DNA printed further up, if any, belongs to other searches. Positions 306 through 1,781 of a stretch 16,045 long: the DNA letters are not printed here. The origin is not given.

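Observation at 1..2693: FHA-domain protein operonic with a DUF4105/Lnb-like membrane protein and a lipoprotein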

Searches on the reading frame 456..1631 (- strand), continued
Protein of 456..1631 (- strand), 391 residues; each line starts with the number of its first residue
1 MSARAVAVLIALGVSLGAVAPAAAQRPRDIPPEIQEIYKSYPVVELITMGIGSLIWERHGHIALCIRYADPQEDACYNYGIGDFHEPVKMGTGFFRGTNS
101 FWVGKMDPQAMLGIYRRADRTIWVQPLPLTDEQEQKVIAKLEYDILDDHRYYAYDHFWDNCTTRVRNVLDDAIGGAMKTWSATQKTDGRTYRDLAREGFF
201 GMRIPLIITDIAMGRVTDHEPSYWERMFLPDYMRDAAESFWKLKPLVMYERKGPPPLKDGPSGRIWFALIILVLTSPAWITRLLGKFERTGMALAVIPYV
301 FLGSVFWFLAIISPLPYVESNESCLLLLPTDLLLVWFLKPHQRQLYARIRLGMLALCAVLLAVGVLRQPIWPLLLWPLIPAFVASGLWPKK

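Call 67: list_cluster_members(proteins=[P0245, P0252, P0265, P0312, P0321, P0327, P0345, P0368, P0375, P0385])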
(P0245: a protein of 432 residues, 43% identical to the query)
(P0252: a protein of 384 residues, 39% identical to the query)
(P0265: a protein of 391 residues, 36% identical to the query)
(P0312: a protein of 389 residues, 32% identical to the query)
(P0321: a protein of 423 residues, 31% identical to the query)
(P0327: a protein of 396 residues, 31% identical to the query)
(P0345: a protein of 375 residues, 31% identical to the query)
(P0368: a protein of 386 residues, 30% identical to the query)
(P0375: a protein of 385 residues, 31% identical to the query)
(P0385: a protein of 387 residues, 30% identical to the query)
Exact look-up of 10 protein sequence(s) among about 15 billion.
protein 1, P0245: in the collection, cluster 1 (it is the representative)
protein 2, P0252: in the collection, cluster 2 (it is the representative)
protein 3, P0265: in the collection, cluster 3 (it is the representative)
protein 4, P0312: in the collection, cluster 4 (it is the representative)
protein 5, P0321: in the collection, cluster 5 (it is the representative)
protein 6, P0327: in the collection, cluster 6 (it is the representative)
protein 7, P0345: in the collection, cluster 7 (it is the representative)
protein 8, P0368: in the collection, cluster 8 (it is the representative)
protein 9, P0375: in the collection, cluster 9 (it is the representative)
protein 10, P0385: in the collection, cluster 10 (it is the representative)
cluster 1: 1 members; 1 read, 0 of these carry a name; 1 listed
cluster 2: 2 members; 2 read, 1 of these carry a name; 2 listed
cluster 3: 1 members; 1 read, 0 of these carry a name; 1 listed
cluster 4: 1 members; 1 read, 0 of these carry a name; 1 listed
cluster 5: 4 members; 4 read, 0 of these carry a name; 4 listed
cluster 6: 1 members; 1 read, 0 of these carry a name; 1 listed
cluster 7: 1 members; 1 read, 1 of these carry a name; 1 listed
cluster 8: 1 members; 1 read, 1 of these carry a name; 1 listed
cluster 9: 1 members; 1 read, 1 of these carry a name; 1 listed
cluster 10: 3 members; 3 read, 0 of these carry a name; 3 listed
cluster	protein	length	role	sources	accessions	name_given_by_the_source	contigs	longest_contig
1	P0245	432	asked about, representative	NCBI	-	-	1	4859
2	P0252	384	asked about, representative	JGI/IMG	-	hypothetical protein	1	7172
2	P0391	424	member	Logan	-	-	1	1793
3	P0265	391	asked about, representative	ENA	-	-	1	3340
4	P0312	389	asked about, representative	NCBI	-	-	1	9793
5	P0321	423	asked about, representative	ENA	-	-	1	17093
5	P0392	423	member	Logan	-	-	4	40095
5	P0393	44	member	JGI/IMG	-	-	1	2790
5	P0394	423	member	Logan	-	-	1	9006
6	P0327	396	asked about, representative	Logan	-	-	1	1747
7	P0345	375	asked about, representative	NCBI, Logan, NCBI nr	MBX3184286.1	MAG: DUF4105 domain-containing protein [Polyangiaceae bacterium] | DUF4105 domain-containing protein [Polyangiaceae bacterium]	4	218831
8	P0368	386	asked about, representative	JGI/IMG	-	hypothetical protein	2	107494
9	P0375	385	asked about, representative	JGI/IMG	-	hypothetical protein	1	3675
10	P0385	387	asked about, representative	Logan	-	-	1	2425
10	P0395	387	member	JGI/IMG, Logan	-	-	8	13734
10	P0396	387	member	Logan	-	-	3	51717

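Call 68: find_encoding_contigs(protein=P0345, flank=6000, max_places=2)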
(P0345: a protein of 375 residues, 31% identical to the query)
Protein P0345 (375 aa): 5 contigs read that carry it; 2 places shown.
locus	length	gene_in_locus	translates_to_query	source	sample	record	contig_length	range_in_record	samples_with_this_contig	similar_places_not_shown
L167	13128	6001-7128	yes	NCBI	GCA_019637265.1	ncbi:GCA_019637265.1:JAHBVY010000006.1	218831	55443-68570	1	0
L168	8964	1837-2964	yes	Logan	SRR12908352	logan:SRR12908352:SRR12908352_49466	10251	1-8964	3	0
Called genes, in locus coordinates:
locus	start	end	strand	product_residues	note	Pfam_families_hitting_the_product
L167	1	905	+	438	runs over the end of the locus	PF00158:Sigma54_activat, PF14532:Sigma54_activ_2, PF07728:AAA_5 (weak), PF25601:AAA_lid_14, PF02954:HTH_8, PF13384:HTH_23 (weak)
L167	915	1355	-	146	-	PF20398:DUF6691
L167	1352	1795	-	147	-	PF04143:Sulf_transp (weak)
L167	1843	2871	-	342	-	PF00753:Lactamase_B, PF00581:Rhodanese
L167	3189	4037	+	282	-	PF01925:TauE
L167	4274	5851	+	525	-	-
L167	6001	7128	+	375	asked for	PF13387:Lnb_N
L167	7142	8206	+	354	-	PF01551:Peptidase_M23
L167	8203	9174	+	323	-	PF00481:PP2C, PF13672:PP2C_2, PF07228:SpoIIE (faint)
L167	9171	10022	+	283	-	-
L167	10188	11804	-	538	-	PF00005:ABC_tran, PF02463:SMC_N (faint), PF13555:AAA_29 (faint), PF13304:AAA_21 (faint), PF12848:ABC_tran_Xtn, PF00005:ABC_tran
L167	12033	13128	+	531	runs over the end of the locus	PF05935:Arylsulfotrans, PF14269:Arylsulfotran_2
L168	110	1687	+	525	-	-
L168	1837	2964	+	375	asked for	PF13387:Lnb_N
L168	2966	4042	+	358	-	PF01551:Peptidase_M23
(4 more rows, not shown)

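Call 69: find_encoding_contigs(protein=P0368, flank=6000, max_places=2)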
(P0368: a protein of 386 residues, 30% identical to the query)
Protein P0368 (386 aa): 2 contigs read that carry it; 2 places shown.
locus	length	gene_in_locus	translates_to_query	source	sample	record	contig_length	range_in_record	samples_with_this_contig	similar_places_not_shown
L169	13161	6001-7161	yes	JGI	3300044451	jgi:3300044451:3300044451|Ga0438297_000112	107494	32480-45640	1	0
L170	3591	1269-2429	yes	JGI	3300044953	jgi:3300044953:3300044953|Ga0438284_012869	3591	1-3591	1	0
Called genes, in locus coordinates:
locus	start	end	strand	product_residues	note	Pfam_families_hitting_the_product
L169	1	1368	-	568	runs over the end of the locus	PF01663:Phosphodiest (weak)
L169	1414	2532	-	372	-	PF00082:Peptidase_S8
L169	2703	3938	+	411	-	PF25919:BSH_CusB (faint), PF25917:BSH_RND, PF25973:BSH_CzcB (weak), PF00364:Biotin_lipoyl (faint), PF25984:BSH_YknX (weak), PF25954:Beta-barrel_RND_2, PF25989:YknX_C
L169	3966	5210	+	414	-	PF12704:MacB_PCD, PF02687:FtsX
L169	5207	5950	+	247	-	PF00005:ABC_tran, PF13304:AAA_21 (faint)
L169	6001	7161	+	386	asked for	PF13387:Lnb_N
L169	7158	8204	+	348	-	-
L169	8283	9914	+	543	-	PF00989:PAS (faint), PF08447:PAS_3, PF08448:PAS_4 (weak), PF00512:HisKA (weak), PF02518:HATPase_c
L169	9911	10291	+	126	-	PF00072:Response_reg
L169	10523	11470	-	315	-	-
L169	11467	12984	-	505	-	-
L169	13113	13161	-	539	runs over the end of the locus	-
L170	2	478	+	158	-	?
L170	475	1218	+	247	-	PF00005:ABC_tran, PF13304:AAA_21 (faint)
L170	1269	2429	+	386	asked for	PF13387:Lnb_N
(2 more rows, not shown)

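Call 70: find_encoding_contigs(protein=P0392, flank=6000, max_places=2)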
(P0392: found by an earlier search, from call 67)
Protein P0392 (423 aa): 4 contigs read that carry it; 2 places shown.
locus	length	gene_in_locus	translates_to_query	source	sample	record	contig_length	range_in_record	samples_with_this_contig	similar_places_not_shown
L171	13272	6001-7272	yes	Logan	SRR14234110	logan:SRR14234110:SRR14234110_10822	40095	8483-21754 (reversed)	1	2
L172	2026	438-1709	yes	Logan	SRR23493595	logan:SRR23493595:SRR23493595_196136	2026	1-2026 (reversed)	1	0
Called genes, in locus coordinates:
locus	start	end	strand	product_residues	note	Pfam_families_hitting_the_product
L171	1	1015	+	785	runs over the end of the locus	-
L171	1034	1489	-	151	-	PF03653:UPF0093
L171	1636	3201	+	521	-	PF13529:Peptidase_C39_2 (faint)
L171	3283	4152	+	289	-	PF01734:Patatin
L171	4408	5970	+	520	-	PF00070:Pyr_redox (faint), PF00890:FAD_binding_2 (weak), PF01266:DAO, PF07992:Pyr_redox_2 (weak), PF13450:NAD_binding_8, PF21799:MurD-like_N (faint), PF01593:Amino_oxidase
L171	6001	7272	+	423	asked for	PF13387:Lnb_N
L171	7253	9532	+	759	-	PF14522:Cytochrome_C7 (faint), PF14559:TPR_19 (faint), PF07719:TPR_2 (faint)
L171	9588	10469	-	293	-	-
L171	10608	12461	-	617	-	PF07676:PD40 (faint)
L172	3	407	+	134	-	?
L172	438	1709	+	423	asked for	PF13387:Lnb_N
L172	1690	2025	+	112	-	?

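Call 71: find_encoding_contigs(protein=P0396, flank=6000, max_places=2)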
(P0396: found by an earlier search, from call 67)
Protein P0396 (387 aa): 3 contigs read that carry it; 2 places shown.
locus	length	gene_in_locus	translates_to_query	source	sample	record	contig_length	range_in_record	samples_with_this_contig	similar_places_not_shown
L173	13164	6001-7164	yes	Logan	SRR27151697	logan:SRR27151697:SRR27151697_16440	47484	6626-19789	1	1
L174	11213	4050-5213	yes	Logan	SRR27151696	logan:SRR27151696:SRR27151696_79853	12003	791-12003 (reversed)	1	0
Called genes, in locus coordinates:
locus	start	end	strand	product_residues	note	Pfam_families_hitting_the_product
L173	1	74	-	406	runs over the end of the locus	-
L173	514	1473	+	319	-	PF06750:A24_N_bact, PF01478:Peptidase_A24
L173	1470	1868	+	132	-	-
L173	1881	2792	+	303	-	PF17827:PrmC_N, PF03602:Cons_hypoth95 (weak), PF01170:UPF0020 (faint), PF05175:MTS, PF13847:Methyltransf_31, PF08241:Methyltransf_11 (weak), PF13649:Methyltransf_25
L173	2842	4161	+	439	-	-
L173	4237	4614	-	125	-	PF00856:SET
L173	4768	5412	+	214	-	PF14014:DUF4230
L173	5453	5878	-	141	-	PF13564:DoxX_2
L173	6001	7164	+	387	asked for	PF13387:Lnb_N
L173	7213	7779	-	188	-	-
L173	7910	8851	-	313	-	PF00126:HTH_1, PF03466:LysR_substrate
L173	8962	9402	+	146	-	-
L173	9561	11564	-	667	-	-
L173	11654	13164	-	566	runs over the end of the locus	PF13450:NAD_binding_8 (faint), PF01494:FAD_binding_3 (faint), PF07992:Pyr_redox_2, PF13738:Pyr_redox_3, PF00743:FMO-like (weak), PF13434:Lys_Orn_oxgnase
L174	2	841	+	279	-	?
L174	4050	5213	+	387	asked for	PF13387:Lnb_N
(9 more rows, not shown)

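Call 72: search_protein_families(library=ncbifam, proteins=[L001:8194-11589:+, L003:1631-4807:+, L092:7161-10568:+, L002:8370-10538:+, L002:5901-6899:+, L167:7142-8206:+, L167:4274-5851:+], max_evalue=0.001)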
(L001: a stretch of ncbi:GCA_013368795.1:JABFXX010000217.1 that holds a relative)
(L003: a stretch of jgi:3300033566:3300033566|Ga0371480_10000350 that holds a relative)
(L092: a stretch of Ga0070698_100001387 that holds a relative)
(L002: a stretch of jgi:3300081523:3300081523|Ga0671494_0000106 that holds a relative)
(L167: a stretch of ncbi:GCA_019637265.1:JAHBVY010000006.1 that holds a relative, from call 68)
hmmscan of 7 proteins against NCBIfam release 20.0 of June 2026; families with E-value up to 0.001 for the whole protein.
L001:8194-11589:+ (1131 aa): 3 families
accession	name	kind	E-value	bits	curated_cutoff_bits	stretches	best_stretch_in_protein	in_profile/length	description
NF038112.1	myxo_dep_M36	subfamily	3.5e-258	859.7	1500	1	151-1089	229-1186/1604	myxosortase-dependent M36 family metallopeptidase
NF038111.1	rhom_dep_M36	equivalog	2.5e-181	605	1700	2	148-824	222-908/1315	rhombosortase-dependent M36 family metallopeptidase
NF038113.1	T9SSA_dep_M36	equivalog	6.4e-99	332.3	885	1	270-747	282-758/869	T9SS-dependent M36 family metallopeptidase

L003:1631-4807:+ (1058 aa): 3 families
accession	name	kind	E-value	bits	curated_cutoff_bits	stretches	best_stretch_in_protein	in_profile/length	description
NF038112.1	myxo_dep_M36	subfamily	3.1e-274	912.9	1500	1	82-1024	224-1195/1604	myxosortase-dependent M36 family metallopeptidase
NF038111.1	rhom_dep_M36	equivalog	6.7e-199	663.2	1700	2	85-748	223-896/1315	rhombosortase-dependent M36 family metallopeptidase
NF038113.1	T9SSA_dep_M36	equivalog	5e-92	309.5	885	1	207-685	282-758/869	T9SS-dependent M36 family metallopeptidase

L092:7161-10568:+ (1136 aa): 3 families
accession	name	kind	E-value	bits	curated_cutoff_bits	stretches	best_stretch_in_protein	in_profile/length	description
NF038112.1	myxo_dep_M36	subfamily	5.3e-284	945.3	1500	2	177-1089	232-1187/1604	myxosortase-dependent M36 family metallopeptidase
NF038111.1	rhom_dep_M36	equivalog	2.7e-192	641.3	1700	1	178-1093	229-1187/1315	rhombosortase-dependent M36 family metallopeptidase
NF038113.1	T9SSA_dep_M36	equivalog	2.6e-93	313.7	885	1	285-761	282-758/869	T9SS-dependent M36 family metallopeptidase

L002:8370-10538:+ (722 aa): 3 families
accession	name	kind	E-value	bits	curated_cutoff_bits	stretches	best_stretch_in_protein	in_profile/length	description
NF007624.0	PRK10280.1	equivalog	1.2e-176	588.8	944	1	59-718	17-679/681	peptidyl-dipeptidase Dcp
NF008159.0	PRK10911.1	equivalog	6.7e-114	381.6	927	1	47-717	4-677/680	oligopeptidase A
TIGR00181.1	pepF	equivalog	2.4e-05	23.4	490.55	1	492-549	362-422/591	oligoendopeptidase F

L002:5901-6899:+ (332 aa): 17 families
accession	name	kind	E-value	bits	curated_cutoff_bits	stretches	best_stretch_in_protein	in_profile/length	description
NF033483.0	PknB_PASTA_kin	equivalog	2.4e-78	264.6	450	1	30-309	2-272/563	Stk1 family PASTA domain-containing Ser/Thr kinase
TIGR03903.1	TOMM_kin_cyc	equivalog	8.8e-46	156.3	705.75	1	60-255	3-200/1267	TOMM system kinase/cyclase fusion protein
NF052427.1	StpK7MSMEG_1200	equivalog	2.7e-45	155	900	1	36-297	8-260/601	serine/threonine protein kinase StpK7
NF047741.1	antiphage_MADS6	equivalog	1.2e-42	146.3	460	2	131-307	296-462/612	methylation-associated defense system protein kinase MAD6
NF009651.0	PRK13184.1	equivalog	4e-32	111.1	839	1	35-297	2-282/932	serine/threonine-protein kinase PknD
NF053615.1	SerThrKinAfsKStmc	equivalog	2.4e-29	102.6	1300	1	39-282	17-249/809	protein serine/threonine kinase AfsK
NF038150.1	lanthi_synth_IV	equivalog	2.5e-26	92.3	650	1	32-308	186-459/851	class IV lanthionine synthetase LanL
NF033442.0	BREX_PglW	equivalog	4.7e-25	87.5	990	1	30-297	507-761/1391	BREX system serine/threonine kinase PglW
NF038151.1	lanthi_synth_III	equivalog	1.2e-14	53.6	575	1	36-258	221-446/833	class III lanthionine synthetase LanKC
NF058632.1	SerThrKinPrkT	equivalog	1.6e-14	53.7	280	1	23-170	9-153/322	serine/threonine protein kinase PrkT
NF011463.0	PRK14879.1-4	equivalog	1.3e-10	41.1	188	1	40-190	20-165/237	Kae1-associated kinase Bud32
NF043056.1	T4SS_LegK1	equivalog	8.1e-10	37.9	550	1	153-235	208-281/516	Dot/Icm T4SS effector kinase LegK1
TIGR03724.2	arch_bud32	equivalog_domain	5.7e-08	32.5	125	1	79-191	37-137/193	KEOPS complex kinase/ATPase Bud32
NF007174.0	PRK09605.1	equivalog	2e-05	23.3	447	1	73-189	374-477/535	bifunctional N(6)-L-threonylcarbamoyladenine synthase/serine/threonine protein kinase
NF011462.0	PRK14879.1-3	equivalog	0.0001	22.1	174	1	81-188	40-131/192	Kae1-associated kinase Bud32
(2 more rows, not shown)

L167:7142-8206:+ (354 aa): 6 families
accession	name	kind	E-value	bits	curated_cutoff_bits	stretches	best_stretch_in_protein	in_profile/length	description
NF053824.1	PdgNdpepShyC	equivalog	1.2e-08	34.4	700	1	132-238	295-390/429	peptidoglycan DD-endopeptidase ShyC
NF053825.1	PdgNdpepShyA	equivalog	1.1e-07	30.9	700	1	132-234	295-386/425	peptidoglycan DD-endopeptidase ShyA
NF008652.0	PRK11649.1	equivalog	5.4e-06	25.4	341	1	132-231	312-400/439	murein DD-endopeptidase MepM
NF004799.0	PRK06148.1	subfamily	6.9e-06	24.3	1128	1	118-238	426-547/1015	hypothetical protein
NF050804.1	CellDivDipMCaul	equivalog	8.3e-06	24.9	900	1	68-235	461-620/634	cell division endopeptidase DipM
NF052530.1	Heli_ShapePgp3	exception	0.00056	19.1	300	1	130-231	164-254/270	peptidoglycan metallopeptidase Pgp3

L167:4274-5851:+ (525 aa): 2 families
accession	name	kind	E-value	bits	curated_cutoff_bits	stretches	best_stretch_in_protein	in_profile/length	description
TIGR04551.1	TIGR04551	subfamily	7.4e-05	21.8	300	0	158-203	113-157/519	TIGR04551 family protein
NF000095.1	tet_MFS_OtrB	exception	0.00044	18.9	999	1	291-391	209-306/563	oxytetracycline resistance efflux MFS transporter OtrB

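Call 81: search_protein_families(library=padloc, proteins=[window:459-1631:-], max_evalue=0.001)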
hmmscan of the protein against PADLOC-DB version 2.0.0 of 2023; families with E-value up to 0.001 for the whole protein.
window:459-1631:- (391 aa): 0 families
